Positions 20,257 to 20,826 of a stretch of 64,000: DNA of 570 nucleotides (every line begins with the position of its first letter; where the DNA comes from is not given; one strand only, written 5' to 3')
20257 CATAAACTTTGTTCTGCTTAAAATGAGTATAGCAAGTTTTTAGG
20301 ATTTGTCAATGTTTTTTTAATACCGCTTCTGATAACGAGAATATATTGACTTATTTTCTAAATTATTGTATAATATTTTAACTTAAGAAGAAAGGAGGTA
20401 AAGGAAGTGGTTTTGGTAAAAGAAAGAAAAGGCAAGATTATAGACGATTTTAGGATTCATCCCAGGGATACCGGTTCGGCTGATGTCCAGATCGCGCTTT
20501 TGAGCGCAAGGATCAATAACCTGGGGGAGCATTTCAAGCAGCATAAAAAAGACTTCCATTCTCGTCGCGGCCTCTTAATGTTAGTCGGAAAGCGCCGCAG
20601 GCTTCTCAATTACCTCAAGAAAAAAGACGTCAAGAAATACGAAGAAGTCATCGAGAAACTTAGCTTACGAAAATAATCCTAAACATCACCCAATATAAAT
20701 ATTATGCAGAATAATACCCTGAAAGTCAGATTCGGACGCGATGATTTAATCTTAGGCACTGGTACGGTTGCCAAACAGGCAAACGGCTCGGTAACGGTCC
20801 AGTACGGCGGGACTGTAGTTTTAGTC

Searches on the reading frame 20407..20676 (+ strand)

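Call 57: search_protein_families(library=pfam, proteins=[window:20407-20676:+])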
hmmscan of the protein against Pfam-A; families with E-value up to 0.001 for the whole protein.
window:20407-20676:+ (89 aa): 1 family
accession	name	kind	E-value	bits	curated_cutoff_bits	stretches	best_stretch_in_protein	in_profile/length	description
PF00312.27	Ribosomal_S15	-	1.3e-36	125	31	1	9-88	2-81/81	Ribosomal protein S15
